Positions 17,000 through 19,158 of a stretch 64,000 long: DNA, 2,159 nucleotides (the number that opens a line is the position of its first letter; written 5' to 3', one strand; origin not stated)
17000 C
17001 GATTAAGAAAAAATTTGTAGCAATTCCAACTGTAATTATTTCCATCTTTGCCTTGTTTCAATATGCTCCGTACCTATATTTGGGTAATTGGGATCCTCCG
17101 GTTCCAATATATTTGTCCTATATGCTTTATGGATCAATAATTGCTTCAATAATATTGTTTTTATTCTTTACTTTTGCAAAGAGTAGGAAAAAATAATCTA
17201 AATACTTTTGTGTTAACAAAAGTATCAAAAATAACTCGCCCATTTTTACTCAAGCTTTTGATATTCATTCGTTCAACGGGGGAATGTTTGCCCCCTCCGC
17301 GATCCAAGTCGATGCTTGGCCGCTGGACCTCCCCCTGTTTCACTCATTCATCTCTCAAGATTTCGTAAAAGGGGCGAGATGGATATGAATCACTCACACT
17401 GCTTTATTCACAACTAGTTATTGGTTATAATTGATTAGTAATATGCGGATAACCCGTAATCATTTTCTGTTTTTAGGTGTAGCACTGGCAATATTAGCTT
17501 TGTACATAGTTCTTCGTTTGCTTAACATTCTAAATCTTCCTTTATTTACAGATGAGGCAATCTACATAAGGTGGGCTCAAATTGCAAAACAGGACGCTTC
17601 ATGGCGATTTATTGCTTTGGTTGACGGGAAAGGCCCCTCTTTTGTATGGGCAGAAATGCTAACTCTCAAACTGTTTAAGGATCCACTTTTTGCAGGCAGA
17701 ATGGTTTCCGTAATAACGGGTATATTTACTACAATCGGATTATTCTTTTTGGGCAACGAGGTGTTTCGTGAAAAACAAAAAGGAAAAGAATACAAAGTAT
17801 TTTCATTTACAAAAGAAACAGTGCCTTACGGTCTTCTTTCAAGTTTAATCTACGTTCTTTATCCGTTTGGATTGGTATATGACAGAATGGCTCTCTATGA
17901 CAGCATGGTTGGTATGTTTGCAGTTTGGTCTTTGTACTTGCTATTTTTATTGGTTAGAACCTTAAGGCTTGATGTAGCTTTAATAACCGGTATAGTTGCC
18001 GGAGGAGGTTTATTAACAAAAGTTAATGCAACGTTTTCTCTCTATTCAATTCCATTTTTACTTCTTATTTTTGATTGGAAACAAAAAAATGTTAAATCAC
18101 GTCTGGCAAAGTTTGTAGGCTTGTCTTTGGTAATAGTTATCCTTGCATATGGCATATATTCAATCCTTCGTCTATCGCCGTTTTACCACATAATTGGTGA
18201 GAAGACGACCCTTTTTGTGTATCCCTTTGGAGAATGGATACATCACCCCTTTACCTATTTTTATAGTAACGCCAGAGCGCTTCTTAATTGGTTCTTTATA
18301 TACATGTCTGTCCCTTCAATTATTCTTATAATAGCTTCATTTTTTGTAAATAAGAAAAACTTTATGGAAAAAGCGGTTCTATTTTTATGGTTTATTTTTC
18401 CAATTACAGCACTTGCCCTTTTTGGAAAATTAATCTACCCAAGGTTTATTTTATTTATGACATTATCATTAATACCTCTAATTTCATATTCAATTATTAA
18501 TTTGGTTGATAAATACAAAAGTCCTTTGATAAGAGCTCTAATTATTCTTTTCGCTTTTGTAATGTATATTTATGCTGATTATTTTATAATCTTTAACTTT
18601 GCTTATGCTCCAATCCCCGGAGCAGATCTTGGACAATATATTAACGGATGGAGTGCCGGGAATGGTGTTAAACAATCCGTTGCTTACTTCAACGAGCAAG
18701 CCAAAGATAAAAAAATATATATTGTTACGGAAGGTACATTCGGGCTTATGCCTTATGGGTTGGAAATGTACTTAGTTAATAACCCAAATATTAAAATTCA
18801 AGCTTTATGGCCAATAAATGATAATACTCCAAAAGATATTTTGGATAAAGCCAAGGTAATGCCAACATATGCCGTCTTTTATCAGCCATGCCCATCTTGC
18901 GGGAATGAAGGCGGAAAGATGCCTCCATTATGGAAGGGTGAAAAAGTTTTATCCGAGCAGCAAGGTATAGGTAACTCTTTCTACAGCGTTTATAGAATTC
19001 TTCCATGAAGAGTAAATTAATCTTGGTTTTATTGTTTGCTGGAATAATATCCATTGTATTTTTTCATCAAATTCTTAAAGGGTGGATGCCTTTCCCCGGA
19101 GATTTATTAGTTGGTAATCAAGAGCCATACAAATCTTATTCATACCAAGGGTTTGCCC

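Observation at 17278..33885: Two copies of a conserved, apparently structured RNA element in the only sizeable intergenic gaps of the glycosylation arrays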

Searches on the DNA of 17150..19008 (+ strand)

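Call 10: search_rna_families(source=window, start=17150, end=17480, threshold=evalue, max_evalue=10)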
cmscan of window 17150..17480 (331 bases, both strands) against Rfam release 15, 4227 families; matches with E-value up to 10: 3.
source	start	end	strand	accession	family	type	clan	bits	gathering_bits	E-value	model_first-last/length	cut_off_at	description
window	17150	17258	-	RF04205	MIR2606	Gene; miRNA;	-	18.9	139.7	2.6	1-111/165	3'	MIR2606 microRNA precursor family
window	17204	17267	-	RF01742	lactis-plasmid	Gene; sRNA;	-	18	70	2.2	1-106/106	no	lactis-plasmid RNA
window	17170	17189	+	RF02914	DUF805b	Cis-reg;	CL00115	12.8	35.6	0.64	1-35/35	no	DUF805b RNA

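Call 34: search_rna_families(sources=[L027, L006], threshold=evalue, max_evalue=0.1)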
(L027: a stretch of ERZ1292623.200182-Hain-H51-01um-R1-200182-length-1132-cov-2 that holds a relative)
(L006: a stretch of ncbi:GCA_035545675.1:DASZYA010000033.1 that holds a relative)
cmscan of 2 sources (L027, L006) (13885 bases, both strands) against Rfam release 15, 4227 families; matches with E-value up to 0.1: 1.
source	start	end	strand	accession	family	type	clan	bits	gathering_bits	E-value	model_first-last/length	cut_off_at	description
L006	2869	2940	-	RF00005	tRNA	Gene; tRNA;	CL00001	68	29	2.4e-13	1-71/71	no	tRNA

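Call 48: build_rna_model(alignment_id=A4)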
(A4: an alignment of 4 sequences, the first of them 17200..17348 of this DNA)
Model R1 built from alignment A4 (4 sequences, 151 columns); structure: RNAalifold consensus.
model positions 149; base pairs 34; branch points 1; effective number of sequences 1.45; information 0.59 bits per position. Calibrated on 0.2 Mb of random sequence (short: E-values are rough).
structure used (alignment columns):
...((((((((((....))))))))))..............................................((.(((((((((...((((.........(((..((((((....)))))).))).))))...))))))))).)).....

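Call 49: search_with_rna_model(model_id=R1, sources=[window, L002, L003, L004, L005, L006, L007, L008, L009, L010, L027, L032, L033, L034, L035, L036, L067, L068], max_evalue=10, show_alignments=0)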
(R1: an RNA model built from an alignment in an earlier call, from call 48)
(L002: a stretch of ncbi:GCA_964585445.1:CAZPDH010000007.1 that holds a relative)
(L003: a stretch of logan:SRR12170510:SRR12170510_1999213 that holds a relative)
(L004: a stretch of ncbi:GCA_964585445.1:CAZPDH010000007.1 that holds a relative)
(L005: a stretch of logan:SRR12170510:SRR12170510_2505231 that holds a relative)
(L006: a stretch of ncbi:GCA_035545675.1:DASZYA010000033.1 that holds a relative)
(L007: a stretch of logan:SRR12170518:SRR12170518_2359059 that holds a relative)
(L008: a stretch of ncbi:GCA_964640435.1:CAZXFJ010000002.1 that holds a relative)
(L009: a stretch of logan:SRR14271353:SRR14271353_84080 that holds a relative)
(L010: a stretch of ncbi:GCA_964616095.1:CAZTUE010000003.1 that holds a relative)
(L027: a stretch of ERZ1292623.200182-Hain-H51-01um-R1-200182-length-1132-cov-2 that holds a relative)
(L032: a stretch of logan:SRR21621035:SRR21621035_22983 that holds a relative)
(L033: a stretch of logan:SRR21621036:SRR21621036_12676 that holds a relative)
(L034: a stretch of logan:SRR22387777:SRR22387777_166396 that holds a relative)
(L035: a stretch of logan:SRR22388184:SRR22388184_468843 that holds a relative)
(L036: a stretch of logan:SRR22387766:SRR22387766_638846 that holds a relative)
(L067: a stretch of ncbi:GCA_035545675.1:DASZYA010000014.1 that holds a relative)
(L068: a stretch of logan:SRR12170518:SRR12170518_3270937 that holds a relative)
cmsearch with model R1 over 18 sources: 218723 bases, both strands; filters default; matches with E-value up to 10: 16.
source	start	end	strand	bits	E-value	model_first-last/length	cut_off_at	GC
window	33704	33851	+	162.4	5.8e-31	1-149/149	no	0.47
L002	2771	2918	+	162.4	5.8e-31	1-149/149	no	0.47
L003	2590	2737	+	162.4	5.8e-31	1-149/149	no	0.47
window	17200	17348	+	162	7.2e-31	1-149/149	no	0.44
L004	2758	2906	+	162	7.2e-31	1-149/149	no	0.44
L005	583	731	+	162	7.2e-31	1-149/149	no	0.44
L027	702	851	+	151.9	8.3e-29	1-149/149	no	0.56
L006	9649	9796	+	151.4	1e-28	1-149/149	no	0.53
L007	1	39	+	24.8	0.0099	110-149/149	5'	0.69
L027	647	729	-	19.5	0.12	1-149/149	no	0.34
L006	599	715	+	16.3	0.55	1-149/149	no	0.39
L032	12426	12498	+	15.5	0.81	1-149/149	no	0.29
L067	9252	9332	-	11.5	5.5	1-149/149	no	0.27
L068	3180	3260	-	11.5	5.5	1-149/149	no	0.27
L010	9423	9557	+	11.4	5.6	1-149/149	no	0.36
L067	12088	12144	+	11.2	6.2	1-149/149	no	0.23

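Call 51: search_dna_similar(query=window:17200-17390:+, collection=plasmids, mode=distant, max_evalue=0.01)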
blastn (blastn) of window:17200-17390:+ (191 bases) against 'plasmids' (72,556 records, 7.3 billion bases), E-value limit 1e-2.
No match.

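Call 52: search_dna_similar(query=window:17200-17390:+, collection=phages, mode=distant, max_evalue=0.01)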
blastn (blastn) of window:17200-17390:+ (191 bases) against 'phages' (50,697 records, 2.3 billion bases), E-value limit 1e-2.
No match.
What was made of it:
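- Tried and rejected: blastn against plasmids and phages: nothing (calls 51, 52).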

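Call 55: search_with_rna_model(model_id=R1, sources=[L069, L070], max_evalue=10, filters=off)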
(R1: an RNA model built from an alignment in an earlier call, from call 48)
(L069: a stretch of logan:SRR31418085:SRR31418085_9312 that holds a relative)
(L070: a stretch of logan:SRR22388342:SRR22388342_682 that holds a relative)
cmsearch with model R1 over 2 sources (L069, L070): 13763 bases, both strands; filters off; matches with E-value up to 10: 24.
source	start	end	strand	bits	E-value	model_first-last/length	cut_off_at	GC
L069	7016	7091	+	12.6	0.2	1-149/149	no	0.24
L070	3455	3539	-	12.1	0.25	1-149/149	no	0.35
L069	3112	3196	+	11.2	0.39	1-149/149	no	0.36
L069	2452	2536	-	9.4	0.93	1-149/149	no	0.34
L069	4048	4123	+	8.9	1.2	1-149/149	no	0.38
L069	6712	6788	-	8.5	1.4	1-149/149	no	0.38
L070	4458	4550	+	7.5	2.2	1-149/149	no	0.29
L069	408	447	+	7.4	2.3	1-149/149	no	0.22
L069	466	532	+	7.4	2.4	1-149/149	no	0.37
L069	4329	4375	+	6.9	3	1-149/149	no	0.32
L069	87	216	+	6.7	3.3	1-149/149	no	0.34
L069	6974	7039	-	6.3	3.9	1-149/149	no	0.32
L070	1514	1586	-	6.2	4.1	1-149/149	no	0.51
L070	2265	2333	+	6.2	4.2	1-149/149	no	0.42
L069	1079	1158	+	6.1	4.3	1-149/149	no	0.28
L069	3947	4006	-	5.9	4.7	1-149/149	no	0.28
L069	1223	1325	+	5.9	4.8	1-149/149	no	0.3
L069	5051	5101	+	5.5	5.7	42-144/149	no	0.24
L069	5196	5293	+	5.5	5.8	1-149/149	no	0.34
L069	5332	5406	+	5.5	5.9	1-149/149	no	0.23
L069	4139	4200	+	4.9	7.8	1-149/149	no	0.23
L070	3939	3982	-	4.4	9.8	1-149/149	no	0.23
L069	1588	1643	+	4.4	9.8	1-149/149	no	0.32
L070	4908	5014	+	4.4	9.8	1-149/149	no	0.34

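Call 67: search_with_rna_model(model_id=R1, sources=[L071, L072], max_evalue=1, show_alignments=2)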
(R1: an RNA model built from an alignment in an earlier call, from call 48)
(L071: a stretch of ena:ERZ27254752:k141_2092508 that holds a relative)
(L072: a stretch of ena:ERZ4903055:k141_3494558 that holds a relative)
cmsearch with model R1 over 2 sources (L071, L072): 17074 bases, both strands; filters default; matches with E-value up to 1: 4.
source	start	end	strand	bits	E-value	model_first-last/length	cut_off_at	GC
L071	5310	5410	+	30.3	5.9e-05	1-149/149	no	0.48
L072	2266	2366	+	30.3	5.9e-05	1-149/149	no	0.48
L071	4956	5043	+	11.8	0.36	1-149/149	no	0.33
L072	1912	1999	+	11.8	0.36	1-149/149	no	0.33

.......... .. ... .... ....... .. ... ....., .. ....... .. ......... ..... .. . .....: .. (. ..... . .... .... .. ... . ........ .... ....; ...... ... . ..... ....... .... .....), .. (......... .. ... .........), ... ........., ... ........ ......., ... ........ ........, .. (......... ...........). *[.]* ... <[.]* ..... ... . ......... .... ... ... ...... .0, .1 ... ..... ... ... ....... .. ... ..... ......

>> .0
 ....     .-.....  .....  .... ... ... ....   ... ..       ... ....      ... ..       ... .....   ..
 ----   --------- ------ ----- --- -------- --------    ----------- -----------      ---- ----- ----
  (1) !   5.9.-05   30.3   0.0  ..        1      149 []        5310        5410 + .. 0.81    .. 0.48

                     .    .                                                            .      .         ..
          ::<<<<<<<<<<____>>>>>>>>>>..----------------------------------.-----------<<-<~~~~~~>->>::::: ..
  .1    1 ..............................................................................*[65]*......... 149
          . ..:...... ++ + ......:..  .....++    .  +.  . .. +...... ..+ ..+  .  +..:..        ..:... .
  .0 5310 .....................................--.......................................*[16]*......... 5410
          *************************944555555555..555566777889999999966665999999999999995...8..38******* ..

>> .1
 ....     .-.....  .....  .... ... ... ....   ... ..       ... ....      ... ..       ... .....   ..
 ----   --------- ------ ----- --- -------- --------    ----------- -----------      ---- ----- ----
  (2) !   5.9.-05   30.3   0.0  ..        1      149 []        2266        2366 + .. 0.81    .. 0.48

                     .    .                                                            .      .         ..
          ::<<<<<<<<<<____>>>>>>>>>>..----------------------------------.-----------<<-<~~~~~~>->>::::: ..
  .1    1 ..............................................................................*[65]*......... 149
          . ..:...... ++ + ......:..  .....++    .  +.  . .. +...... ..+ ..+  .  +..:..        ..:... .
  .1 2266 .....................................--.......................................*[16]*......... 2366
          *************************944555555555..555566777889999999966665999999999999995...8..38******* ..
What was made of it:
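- On REP/MITE-like mobile repeat: The covariance model found no more in about 250 kb of related loci (calls 49, 55, 67).
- Tried and rejected: It did pick up the core-less relative L071/L072 (calls 48, 49, 55, 67).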

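Call 89: search_with_rna_model(model_id=R1, sources=[L074, L075], max_evalue=1, show_alignments=2)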
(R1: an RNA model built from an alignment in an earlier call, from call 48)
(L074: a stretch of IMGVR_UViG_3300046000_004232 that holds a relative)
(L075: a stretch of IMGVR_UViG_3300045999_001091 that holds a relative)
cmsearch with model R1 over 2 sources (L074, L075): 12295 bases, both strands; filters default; matches with E-value up to 1: 0.
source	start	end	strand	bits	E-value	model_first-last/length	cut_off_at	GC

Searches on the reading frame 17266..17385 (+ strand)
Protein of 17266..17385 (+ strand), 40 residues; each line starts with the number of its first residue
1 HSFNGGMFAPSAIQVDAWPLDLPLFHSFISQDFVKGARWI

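Call 64: find_homologous_proteins(query=A5, max_evalue=10)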
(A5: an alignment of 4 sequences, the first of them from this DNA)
Query A5 (4 sequences): 6 candidates shared short words with the query, none scored E <= 10.
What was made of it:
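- On Protein-coding small gene: A search with the peptide alignment found nothing (call 64).
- No such protein turned up in 5.8 billion sequences (call 64).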
